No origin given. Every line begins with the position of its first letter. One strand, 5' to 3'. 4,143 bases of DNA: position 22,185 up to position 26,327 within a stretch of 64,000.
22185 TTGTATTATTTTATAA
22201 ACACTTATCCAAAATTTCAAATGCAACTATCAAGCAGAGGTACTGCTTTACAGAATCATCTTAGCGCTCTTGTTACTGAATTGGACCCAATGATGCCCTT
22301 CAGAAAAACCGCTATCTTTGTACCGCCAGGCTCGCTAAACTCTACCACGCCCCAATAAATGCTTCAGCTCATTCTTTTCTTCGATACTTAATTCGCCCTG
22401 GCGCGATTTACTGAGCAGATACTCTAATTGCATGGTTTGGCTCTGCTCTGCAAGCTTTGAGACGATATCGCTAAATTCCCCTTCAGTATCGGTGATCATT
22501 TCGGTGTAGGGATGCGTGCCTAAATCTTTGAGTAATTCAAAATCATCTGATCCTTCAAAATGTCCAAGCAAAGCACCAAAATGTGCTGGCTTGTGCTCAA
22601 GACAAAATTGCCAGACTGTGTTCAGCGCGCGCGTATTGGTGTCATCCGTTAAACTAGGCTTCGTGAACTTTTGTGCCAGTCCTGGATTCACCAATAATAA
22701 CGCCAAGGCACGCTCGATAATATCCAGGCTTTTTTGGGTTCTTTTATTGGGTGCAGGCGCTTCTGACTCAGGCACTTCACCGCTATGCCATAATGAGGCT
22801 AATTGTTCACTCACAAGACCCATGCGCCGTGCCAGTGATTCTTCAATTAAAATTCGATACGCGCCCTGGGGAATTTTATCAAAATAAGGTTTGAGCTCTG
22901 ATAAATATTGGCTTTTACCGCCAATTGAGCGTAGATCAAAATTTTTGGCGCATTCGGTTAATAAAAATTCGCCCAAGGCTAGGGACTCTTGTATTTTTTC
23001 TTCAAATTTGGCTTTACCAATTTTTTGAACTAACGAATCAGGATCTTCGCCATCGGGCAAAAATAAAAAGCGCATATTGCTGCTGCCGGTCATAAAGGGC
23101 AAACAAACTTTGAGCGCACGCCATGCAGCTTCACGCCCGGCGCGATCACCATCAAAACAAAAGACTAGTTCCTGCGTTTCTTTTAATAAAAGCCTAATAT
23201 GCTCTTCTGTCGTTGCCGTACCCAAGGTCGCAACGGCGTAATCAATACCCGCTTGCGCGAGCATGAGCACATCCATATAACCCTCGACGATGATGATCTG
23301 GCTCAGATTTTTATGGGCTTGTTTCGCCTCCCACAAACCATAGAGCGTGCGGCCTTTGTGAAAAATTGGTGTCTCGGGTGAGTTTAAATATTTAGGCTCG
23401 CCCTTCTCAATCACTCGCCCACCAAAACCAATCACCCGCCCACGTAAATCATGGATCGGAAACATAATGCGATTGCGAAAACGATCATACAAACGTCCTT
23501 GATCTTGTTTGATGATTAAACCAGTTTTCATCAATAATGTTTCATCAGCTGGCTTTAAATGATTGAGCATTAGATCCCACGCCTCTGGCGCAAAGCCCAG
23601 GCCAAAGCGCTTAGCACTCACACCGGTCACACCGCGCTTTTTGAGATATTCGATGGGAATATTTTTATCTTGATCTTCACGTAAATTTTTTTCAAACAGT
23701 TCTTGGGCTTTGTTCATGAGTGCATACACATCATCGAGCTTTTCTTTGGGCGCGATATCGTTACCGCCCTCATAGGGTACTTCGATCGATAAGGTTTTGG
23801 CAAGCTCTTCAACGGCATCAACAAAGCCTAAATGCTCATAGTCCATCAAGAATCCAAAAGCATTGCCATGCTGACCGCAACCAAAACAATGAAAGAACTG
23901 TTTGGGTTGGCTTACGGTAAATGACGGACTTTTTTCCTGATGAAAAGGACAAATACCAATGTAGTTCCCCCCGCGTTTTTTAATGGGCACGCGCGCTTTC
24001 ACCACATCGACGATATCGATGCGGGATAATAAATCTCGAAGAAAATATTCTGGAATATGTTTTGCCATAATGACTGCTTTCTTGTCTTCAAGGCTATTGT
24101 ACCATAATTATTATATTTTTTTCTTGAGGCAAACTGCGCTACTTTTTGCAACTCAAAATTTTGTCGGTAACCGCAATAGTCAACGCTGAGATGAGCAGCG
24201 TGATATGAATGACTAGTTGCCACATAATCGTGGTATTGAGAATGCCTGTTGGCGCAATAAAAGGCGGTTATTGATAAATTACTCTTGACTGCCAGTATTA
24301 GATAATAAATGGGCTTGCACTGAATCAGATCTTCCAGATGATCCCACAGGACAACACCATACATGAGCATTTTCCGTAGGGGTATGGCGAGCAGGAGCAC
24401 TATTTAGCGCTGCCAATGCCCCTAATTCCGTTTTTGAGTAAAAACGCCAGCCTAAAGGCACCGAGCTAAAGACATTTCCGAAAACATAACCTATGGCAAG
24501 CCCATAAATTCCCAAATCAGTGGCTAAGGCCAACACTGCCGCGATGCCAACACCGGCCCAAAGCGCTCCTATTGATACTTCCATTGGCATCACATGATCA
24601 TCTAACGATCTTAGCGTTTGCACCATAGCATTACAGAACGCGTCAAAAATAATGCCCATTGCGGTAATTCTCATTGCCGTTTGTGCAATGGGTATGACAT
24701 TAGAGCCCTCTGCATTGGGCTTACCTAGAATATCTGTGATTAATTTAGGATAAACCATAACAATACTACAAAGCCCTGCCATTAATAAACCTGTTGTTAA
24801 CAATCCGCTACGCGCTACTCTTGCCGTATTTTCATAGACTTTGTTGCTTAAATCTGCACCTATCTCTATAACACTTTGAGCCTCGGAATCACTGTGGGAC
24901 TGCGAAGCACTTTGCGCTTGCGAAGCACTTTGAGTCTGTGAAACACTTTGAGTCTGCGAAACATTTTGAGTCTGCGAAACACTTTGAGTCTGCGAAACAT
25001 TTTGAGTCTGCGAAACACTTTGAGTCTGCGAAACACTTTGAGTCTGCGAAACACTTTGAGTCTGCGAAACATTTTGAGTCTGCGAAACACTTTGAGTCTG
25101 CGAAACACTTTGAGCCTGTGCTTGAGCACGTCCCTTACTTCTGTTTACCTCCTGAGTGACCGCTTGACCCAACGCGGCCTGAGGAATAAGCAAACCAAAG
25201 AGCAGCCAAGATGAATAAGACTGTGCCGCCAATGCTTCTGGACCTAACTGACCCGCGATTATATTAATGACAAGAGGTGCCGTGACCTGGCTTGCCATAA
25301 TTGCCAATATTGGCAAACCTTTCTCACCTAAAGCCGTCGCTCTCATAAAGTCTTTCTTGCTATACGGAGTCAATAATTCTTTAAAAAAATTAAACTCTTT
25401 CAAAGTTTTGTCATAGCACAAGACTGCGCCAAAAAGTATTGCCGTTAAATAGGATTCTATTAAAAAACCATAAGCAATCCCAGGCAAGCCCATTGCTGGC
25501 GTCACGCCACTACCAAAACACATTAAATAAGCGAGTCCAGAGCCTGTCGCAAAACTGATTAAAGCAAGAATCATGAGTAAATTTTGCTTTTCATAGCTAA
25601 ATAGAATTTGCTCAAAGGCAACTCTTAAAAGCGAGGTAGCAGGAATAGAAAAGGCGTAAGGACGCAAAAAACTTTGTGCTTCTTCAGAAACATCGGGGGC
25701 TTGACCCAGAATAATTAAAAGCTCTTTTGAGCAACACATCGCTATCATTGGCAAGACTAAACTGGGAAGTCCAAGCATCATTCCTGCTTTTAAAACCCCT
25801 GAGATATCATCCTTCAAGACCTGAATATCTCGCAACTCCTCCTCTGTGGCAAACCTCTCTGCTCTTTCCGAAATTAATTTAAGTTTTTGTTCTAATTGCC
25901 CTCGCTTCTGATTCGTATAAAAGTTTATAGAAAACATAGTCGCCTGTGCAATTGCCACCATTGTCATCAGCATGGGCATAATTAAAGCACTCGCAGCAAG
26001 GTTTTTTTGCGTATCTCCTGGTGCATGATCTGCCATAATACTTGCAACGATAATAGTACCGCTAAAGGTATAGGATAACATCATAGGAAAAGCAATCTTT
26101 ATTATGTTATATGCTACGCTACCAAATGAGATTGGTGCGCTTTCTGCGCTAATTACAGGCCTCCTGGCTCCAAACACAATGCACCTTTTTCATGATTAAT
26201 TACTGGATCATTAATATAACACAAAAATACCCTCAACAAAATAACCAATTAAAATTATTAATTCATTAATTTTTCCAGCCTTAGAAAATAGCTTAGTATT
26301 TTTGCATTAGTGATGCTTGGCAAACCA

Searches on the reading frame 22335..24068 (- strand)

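Call 81: search_protein_families(library=pfam, proteins=[window:22335-24068:-], max_evalue=0.0001)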
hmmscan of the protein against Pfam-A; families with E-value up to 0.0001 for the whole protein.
window:22335-24068:- (577 aa): 8 families
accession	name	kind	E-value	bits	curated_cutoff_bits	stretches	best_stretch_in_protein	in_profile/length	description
PF08275.17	DNAG_N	-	5.1e-41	140.2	26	1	125-249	2-128/128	DNA primase catalytic core, N-terminal domain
PF01807.25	Zn_ribbon_DnaG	-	4.6e-38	129.4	24.9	1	7-100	3-96/98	CHC2 zinc finger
PF13155.12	Toprim_2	-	1.5e-18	67.4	22.1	1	259-346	1-87/88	Toprim-like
PF13662.12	Toprim_4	-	3.5e-18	66.1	25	1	256-322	1-74/85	Toprim domain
PF08278.16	DnaG_DnaB_bind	-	1.1e-17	64.9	29.1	1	453-571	3-124/124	DNA primase DnaG DnaB-binding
PF01751.28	Toprim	-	6.4e-17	62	23.1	1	257-325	1-83/96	Toprim domain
PF10410.14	DnaB_bind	-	1.8e-09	38.1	20.6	1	367-418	2-53/56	DnaB-helicase binding domain of primase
PF13362.12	Toprim_3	-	7.7e-06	26.7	27.2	1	258-352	2-94/95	Toprim domain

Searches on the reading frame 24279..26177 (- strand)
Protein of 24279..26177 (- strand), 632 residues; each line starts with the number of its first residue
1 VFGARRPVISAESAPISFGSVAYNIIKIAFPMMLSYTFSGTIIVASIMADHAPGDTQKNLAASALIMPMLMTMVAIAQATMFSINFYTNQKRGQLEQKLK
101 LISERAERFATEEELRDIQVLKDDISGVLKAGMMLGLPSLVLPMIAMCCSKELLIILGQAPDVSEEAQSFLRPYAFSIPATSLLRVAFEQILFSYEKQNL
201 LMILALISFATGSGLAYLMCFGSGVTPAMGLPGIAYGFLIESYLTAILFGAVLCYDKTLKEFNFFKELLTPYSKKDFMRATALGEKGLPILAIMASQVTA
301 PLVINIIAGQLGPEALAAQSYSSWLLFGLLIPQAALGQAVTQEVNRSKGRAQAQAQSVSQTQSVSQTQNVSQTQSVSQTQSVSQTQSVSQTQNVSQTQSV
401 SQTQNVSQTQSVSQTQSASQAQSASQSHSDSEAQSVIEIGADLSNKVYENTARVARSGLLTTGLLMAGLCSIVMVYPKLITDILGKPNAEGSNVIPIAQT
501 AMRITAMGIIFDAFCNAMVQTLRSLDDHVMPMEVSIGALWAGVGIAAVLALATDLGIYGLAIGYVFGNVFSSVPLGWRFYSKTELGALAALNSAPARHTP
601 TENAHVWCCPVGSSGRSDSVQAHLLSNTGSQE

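Call 81: search_protein_families(library=pfam, proteins=[window:24279-26177:-], max_evalue=0.0001)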
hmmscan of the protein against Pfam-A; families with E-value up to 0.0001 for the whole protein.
window:24279-26177:- (632 aa): 1 family
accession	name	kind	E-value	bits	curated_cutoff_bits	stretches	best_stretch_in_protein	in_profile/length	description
PF01554.23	MatE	-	2.3e-16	60.4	24.9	2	440-540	57-153/161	MatE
